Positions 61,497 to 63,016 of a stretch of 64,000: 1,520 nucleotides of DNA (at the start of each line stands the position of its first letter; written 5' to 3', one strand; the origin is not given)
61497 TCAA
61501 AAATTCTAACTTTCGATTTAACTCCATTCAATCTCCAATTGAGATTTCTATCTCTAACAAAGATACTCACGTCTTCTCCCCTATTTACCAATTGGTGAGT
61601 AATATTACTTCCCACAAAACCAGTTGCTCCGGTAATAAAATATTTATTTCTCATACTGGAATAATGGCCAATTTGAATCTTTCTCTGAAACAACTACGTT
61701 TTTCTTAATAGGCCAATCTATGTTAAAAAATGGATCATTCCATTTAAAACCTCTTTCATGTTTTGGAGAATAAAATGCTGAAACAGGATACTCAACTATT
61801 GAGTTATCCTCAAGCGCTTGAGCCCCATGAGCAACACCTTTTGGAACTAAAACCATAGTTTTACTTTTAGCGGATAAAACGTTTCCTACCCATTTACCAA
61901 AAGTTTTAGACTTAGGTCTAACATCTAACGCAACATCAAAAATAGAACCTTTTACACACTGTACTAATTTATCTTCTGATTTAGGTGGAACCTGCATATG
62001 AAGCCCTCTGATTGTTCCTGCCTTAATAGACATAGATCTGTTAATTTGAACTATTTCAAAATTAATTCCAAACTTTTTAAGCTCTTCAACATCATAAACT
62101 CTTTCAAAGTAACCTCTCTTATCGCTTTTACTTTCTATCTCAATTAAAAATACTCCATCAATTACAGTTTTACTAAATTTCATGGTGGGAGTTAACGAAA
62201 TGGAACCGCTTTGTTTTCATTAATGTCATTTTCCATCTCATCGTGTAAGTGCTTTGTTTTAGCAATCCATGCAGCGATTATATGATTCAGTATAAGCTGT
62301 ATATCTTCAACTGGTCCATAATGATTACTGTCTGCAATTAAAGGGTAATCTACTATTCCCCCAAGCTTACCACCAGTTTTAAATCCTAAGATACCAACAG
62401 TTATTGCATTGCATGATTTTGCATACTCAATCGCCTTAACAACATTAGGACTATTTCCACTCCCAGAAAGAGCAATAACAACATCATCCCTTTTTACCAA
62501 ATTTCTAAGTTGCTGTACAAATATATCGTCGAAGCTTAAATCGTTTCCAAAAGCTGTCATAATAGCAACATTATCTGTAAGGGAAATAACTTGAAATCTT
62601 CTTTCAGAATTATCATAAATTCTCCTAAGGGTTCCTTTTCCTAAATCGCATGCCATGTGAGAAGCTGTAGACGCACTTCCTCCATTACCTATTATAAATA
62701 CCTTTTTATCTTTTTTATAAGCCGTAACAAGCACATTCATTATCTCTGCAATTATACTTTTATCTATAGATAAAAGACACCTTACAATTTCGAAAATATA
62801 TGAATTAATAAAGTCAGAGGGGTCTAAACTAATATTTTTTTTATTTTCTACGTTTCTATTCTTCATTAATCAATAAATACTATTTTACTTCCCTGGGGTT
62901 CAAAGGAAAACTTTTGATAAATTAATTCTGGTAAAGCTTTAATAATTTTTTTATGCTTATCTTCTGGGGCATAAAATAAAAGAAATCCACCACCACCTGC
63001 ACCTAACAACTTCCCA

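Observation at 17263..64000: About 47-kb contiguous surface-glycan biosynthesis island occupying roughly 70% of the window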

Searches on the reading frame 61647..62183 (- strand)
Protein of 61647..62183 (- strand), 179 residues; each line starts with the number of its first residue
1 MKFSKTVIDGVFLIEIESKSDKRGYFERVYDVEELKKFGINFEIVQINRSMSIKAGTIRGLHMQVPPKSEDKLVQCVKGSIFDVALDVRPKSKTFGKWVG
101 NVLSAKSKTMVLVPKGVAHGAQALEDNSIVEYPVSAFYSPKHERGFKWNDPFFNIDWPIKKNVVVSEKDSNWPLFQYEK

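Call 7: search_protein_families(library=pfam, proteins=[window:61647-62183:-], max_evalue=0.001)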
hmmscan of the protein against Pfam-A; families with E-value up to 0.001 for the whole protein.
window:61647-62183:- (179 aa): 1 family
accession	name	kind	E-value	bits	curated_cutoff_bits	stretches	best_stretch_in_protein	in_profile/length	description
PF00908.23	dTDP_sugar_isom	-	2.3e-60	203.6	27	1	6-176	2-167/168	dTDP-4-dehydrorhamnose 3,5-epimerase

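Call 24: search_protein_families(library=ncbifam, proteins=[window:61647-62183:-], max_evalue=0.00001)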
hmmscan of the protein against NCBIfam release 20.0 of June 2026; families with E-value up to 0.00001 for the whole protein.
window:61647-62183:- (179 aa): 1 family
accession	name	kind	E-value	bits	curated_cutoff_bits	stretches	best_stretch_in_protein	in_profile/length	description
TIGR01221.1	rmlC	equivalog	1.4e-54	184.6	155.75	1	3-176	2-173/176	dTDP-4-dehydrorhamnose 3,5-epimerase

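Call 71: search_solved_structures(query=window:61647-62183:-, max_evalue=1e-15)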
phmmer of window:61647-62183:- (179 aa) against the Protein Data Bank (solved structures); distinct sequences matched with E-value up to 1e-15: 29.
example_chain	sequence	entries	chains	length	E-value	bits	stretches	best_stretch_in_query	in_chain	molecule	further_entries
7pvi_AAA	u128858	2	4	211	5.5e-45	156.5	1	2-171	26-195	dTDP-4-dehydrorhamnose 3,5-epimerase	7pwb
1ep0_A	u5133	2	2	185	5e-42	146.9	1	2-173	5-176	DTDP-6-DEOXY-D-XYLO-4-HEXULOSE 3,5-EPIMERASE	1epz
23ef_A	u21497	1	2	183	6.1e-42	146.6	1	2-173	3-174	dTDP-4-dehydrorhamnose 3,5-epimerase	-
23eg_A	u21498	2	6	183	1.2e-41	145.7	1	2-173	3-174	dTDP-4-dehydrorhamnose 3,5-epimerase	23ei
9uyw_A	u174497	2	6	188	1.3e-41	145.6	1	2-173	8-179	dTDP-4-dehydrorhamnose 3,5-epimerase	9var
9kyn_A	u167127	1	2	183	2.3e-40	141.4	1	2-173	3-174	dTDP-4-dehydrorhamnose 3,5-epimerase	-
9j9t_A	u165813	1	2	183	3.2e-40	141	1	2-173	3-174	dTDP-4-dehydrorhamnose 3,5-epimerase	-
9j9s_A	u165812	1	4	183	4.4e-40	140.5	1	2-173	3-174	dTDP-4-dehydrorhamnose 3,5-epimerase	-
9j9q_A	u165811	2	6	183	4.5e-40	140.5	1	2-173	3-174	dTDP-4-dehydrorhamnose 3,5-epimerase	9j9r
9j9u_A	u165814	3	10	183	6.2e-40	140.1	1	2-173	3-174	dTDP-4-dehydrorhamnose 3,5-epimerase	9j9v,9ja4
3ryk_A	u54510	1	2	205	9.3e-39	136.2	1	6-176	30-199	dTDP-4-dehydrorhamnose 3,5-epimerase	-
6c46_A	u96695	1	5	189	9.3e-35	123.2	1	1-176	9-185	dTDP-4-dehydrorhamnose 3,5-epimerase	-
2ixi_A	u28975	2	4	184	1.6e-33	119.2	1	1-173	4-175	DTDP-4-DEHYDRORHAMNOSE 3,5-EPIMERASE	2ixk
1rtv_A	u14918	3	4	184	1.6e-33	119.2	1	1-173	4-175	dTDP-4-dehydrorhamnose 3,5-epimerase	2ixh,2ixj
6din_A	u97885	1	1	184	1.6e-33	119.2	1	1-173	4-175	dTDP-4-dehydrorhamnose 3,5-epimerase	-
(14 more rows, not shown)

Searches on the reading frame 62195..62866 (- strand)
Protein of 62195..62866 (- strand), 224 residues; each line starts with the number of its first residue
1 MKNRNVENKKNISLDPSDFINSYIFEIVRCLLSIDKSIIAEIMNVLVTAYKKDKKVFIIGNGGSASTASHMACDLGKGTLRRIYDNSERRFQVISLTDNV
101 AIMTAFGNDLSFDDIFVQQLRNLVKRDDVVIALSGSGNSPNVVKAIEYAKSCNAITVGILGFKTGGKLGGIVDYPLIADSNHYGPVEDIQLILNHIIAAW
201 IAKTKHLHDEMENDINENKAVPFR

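Call 7: search_protein_families(library=pfam, proteins=[window:62195-62866:-], max_evalue=0.001)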
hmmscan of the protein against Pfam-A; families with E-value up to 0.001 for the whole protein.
window:62195-62866:- (224 aa): 2 families
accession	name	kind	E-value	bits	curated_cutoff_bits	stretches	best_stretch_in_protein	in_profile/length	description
PF13580.11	SIS_2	-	5.3e-17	62.6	27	1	35-161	17-138/138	SIS domain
PF01380.27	SIS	-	4.3e-09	36.7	25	1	115-159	42-86/131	SIS domain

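Call 24: search_protein_families(library=ncbifam, proteins=[window:62195-62866:-], max_evalue=0.00001)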
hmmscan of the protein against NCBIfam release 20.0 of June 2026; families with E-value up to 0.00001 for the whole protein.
window:62195-62866:- (224 aa): 8 families
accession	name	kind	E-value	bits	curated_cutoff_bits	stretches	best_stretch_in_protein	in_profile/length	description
TIGR00441.1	gmhA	equivalog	4.9e-29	101.4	209.45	1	45-200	3-152/154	D-sedoheptulose 7-phosphate isomerase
NF010546.0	PRK13936.1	equivalog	1.1e-26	93.8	276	1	37-172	27-156/197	phosphoheptose isomerase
NF001628.0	PRK00414.1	equivalog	1.1e-21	77.3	265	1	39-201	30-186/192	D-sedoheptulose 7-phosphate isomerase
NF010547.0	PRK13938.1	equivalog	1e-18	67.7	320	1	42-201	34-187/196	D-sedoheptulose 7-phosphate isomerase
NF008138.0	PRK10886.1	equivalog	2.7e-18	66.4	352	1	39-172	27-154/196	DnaA initiator-associating protein DiaA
NF009222.0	PRK12570.1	subfamily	9.9e-09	34.5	255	1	38-159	54-171/307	N-acetylmuramic acid 6-phosphate etherase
NF003915.0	PRK05441.1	subfamily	2.7e-07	29.9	168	1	39-159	48-164/300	N-acetylmuramic acid 6-phosphate etherase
TIGR03127.2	RuMP_HxlB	equivalog_domain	1.8e-06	28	160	0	124-168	70-113/178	6-phospho-3-hexuloisomerase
